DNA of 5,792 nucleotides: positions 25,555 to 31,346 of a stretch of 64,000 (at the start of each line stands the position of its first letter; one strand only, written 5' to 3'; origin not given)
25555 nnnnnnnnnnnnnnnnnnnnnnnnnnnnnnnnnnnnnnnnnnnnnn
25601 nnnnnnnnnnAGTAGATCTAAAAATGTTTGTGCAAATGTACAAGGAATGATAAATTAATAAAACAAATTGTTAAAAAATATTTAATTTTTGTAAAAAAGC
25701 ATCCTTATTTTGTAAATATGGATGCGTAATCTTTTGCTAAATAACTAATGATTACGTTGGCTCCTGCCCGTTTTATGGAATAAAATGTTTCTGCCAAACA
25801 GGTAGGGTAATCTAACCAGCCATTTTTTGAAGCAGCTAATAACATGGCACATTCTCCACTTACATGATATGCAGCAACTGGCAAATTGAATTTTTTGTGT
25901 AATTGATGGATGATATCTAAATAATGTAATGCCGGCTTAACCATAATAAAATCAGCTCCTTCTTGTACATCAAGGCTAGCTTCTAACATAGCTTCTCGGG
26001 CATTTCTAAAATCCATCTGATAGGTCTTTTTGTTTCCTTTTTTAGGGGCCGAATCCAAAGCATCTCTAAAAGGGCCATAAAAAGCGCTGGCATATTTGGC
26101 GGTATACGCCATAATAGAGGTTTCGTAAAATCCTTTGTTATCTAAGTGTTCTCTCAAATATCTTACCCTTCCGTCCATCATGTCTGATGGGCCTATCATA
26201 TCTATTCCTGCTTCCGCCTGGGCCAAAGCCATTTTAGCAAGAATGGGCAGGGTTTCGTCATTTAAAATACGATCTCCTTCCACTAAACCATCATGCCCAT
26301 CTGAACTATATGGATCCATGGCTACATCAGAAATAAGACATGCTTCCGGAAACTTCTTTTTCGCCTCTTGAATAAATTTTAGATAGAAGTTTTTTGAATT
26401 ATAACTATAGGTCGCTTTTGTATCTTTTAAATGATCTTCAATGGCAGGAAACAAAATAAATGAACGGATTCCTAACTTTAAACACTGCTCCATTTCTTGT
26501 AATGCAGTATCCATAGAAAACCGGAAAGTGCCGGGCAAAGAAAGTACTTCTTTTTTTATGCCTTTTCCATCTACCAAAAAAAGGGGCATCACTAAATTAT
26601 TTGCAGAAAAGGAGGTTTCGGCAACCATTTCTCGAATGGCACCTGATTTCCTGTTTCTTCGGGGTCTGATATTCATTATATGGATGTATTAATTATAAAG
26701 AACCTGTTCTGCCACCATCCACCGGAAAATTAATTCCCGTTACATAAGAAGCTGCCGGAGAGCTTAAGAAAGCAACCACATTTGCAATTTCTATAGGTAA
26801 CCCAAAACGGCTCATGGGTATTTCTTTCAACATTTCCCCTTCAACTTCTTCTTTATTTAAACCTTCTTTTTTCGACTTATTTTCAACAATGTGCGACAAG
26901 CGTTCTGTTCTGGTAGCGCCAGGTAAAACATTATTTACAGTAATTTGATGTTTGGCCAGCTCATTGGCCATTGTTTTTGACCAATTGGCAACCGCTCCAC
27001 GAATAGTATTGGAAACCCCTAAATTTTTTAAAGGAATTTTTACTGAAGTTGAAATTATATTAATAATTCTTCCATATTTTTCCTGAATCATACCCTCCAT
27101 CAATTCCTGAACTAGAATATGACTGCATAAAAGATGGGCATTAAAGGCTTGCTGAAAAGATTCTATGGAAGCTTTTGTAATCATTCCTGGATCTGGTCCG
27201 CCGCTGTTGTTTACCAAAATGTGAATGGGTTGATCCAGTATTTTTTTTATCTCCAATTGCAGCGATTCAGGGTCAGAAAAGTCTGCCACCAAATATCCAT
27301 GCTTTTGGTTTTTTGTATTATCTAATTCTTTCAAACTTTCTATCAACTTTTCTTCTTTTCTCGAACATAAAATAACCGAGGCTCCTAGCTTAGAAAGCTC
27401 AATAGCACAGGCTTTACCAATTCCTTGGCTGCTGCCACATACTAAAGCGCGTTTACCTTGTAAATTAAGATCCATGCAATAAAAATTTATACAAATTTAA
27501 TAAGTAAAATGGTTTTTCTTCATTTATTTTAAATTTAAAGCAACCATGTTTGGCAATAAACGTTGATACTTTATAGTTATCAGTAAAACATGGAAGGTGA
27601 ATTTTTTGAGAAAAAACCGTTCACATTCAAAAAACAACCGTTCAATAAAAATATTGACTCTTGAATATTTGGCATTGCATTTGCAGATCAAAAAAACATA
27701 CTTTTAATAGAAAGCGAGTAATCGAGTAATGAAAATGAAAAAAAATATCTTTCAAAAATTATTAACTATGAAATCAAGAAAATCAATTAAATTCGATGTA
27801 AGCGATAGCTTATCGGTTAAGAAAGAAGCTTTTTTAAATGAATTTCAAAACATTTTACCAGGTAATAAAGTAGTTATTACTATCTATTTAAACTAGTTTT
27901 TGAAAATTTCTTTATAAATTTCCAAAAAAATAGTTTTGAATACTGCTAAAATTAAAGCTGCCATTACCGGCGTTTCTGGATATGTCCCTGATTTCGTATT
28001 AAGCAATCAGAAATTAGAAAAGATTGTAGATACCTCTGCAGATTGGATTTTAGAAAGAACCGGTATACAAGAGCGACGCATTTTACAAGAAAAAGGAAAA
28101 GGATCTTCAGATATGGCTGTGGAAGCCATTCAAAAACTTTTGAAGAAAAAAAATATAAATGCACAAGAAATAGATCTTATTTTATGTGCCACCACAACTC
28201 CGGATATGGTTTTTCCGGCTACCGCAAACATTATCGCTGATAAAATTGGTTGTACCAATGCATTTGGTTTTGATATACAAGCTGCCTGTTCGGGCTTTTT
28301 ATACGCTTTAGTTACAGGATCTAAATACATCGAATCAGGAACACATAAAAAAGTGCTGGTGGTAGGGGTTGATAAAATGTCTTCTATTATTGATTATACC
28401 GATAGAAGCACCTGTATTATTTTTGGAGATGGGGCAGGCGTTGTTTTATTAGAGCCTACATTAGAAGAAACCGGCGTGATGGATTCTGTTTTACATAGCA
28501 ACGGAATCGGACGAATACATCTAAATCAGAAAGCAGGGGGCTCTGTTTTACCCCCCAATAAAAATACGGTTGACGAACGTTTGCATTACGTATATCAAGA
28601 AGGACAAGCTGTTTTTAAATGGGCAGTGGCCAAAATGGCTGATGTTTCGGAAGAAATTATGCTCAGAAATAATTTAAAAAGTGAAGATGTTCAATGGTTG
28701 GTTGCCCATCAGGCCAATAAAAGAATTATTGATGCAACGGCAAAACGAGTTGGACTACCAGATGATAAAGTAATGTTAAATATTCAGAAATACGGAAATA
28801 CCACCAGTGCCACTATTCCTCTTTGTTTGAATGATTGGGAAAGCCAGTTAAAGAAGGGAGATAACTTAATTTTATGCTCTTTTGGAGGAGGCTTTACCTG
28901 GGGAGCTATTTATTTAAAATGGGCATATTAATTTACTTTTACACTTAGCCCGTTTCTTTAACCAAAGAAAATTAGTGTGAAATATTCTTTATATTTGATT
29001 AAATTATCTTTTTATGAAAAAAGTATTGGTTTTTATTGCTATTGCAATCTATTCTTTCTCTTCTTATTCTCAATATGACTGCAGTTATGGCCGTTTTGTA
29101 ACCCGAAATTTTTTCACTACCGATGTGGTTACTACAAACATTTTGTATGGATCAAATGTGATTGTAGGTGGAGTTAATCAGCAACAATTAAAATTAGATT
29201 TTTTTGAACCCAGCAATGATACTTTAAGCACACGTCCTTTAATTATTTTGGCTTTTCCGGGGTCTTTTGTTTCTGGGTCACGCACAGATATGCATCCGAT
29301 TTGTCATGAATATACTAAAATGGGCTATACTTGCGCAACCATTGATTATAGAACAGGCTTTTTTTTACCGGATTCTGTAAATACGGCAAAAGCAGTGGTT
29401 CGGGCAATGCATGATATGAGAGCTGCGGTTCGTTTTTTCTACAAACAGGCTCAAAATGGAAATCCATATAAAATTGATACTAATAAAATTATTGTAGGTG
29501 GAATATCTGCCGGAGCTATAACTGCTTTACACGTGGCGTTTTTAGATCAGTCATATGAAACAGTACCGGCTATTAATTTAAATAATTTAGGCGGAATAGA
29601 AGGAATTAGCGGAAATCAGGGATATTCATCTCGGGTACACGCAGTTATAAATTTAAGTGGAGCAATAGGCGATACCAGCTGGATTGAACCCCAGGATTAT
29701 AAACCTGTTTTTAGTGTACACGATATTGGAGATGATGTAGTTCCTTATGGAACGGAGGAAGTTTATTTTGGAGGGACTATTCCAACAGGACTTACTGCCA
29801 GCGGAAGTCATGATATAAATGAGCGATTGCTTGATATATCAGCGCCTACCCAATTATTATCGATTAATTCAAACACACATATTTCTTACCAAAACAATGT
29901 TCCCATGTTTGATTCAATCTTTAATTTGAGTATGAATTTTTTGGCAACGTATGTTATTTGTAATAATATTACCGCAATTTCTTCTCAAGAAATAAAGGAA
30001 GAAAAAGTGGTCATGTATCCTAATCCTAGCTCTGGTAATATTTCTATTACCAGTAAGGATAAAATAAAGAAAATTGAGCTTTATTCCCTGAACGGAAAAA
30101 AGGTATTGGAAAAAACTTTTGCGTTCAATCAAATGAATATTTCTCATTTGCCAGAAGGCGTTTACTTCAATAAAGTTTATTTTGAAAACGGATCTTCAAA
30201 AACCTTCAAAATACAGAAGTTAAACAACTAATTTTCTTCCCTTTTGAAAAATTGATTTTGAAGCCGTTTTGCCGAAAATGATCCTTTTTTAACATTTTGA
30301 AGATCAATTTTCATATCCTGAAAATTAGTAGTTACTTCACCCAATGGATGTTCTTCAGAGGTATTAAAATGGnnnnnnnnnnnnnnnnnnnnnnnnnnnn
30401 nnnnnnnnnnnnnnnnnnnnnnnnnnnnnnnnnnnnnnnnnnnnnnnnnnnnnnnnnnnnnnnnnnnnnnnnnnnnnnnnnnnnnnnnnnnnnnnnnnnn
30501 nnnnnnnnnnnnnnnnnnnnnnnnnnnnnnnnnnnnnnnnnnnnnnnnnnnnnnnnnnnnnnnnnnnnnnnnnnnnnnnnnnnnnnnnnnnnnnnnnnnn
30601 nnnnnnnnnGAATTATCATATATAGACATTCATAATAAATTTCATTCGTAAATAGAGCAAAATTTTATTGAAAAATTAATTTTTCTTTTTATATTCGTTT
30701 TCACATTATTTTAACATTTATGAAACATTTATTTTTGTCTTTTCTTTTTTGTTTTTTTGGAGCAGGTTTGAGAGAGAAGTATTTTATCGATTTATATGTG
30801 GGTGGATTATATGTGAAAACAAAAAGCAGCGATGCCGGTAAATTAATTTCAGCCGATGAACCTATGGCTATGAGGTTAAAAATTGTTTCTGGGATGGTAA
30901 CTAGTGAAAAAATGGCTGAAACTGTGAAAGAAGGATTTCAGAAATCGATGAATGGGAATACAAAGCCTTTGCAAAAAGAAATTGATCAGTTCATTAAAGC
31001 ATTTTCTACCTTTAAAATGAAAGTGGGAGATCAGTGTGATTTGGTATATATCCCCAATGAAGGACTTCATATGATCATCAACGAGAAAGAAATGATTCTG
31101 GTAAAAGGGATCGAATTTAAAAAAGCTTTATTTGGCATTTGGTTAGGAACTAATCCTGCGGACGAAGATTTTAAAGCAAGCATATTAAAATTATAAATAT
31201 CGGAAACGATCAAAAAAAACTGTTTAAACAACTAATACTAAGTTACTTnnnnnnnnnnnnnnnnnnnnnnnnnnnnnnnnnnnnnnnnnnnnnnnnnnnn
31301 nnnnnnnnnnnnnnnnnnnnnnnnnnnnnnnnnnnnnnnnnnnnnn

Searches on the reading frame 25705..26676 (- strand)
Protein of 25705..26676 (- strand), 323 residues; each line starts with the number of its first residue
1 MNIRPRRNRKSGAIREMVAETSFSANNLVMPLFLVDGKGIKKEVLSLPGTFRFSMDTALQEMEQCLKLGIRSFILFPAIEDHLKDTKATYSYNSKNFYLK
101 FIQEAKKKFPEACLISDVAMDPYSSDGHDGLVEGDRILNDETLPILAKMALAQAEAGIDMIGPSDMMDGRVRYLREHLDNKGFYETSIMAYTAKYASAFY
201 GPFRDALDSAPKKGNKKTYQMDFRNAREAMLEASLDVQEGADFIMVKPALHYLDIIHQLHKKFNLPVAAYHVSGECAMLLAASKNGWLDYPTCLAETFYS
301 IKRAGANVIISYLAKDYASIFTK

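Call 16: search_protein_families(library=pfam, proteins=[window:25705-26676:-], max_evalue=0.001)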
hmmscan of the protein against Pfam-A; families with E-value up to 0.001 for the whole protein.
window:25705-26676:- (323 aa): 1 family
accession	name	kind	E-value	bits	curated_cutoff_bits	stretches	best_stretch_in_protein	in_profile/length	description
PF00490.27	ALAD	-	1.1e-129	432.6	24.6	1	3-319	2-316/317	Delta-aminolevulinic acid dehydratase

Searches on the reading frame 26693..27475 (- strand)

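Call 16: search_protein_families(library=pfam, proteins=[window:26693-27475:-], max_evalue=0.001)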
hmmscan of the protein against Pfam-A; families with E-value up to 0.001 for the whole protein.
window:26693-27475:- (260 aa): 5 families
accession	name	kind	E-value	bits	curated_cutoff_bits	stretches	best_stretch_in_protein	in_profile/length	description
PF13561.12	adh_short_C2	-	2.1e-40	139.2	27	1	16-256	5-235/236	Enoyl-(Acyl carrier protein) reductase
PF00106.31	adh_short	-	6.3e-37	127.4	26.6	1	8-199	1-193/195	short chain dehydrogenase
PF08659.16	KR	-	2.9e-05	24.5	22.6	1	11-123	4-121/180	KR domain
PF02882.25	THF_DHG_CYH_C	-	5.1e-05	23.1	27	1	3-51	32-80/160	Tetrahydrofolate dehydrogenase/cyclohydrolase, NAD(P)-binding domain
PF08643.16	DUF1776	-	7.2e-05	22.8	25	1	97-183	106-194/294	Fungal family of unknown function (DUF1776)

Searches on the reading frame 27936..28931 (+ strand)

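Call 16: search_protein_families(library=pfam, proteins=[window:27936-28931:+], max_evalue=0.001)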
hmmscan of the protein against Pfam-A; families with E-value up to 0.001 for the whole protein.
window:27936-28931:+ (331 aa): 4 families
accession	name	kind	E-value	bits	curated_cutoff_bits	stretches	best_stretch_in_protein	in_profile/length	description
PF08541.16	ACP_syn_III_C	-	1.4e-32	112.2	26.6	1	244-329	3-90/90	3-Oxoacyl-[acyl-carrier-protein (ACP)] synthase III C terminal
PF08545.16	ACP_syn_III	-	2e-31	108.2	24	1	112-190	1-80/80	3-Oxoacyl-[acyl-carrier-protein (ACP)] synthase III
PF00108.29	Thiolase_N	-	2.2e-08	34.3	26.4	1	53-154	19-121/260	Thiolase, N-terminal domain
PF07451.17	SpoVAD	-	0.00028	20.2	22.1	0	56-144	50-132/329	Stage V sporulation protein AD (SpoVAD)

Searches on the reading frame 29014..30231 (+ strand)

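Call 16: search_protein_families(library=pfam, proteins=[window:29014-30231:+], max_evalue=0.001)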
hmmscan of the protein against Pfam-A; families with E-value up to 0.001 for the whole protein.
window:29014-30231:+ (405 aa): 3 families
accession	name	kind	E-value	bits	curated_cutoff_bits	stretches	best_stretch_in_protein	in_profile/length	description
PF20434.5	BD-FAE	-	2.2e-15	57.2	26.8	1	61-218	1-143/215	BD-FAE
PF18962.6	Por_Secre_tail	-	4.7e-12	46.5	27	1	334-397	1-72/75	Secretion system C-terminal sorting domain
PF07859.19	Abhydrolase_3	-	3.4e-06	27.4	25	1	83-179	7-93/210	alpha/beta hydrolase fold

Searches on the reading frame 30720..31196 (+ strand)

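Call 16: search_protein_families(library=pfam, proteins=[window:30720-31196:+], max_evalue=0.001)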
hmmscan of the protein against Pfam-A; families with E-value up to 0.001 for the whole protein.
window:30720-31196:+ (158 aa): 2 families
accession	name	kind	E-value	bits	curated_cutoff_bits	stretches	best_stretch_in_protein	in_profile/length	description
PF16036.10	Chalcone_3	-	4e-45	154.3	27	1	14-156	24-164/165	Chalcone isomerase-like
PF16035.10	Chalcone_2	-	0.00094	19.5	27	0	69-155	108-202/203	Chalcone isomerase like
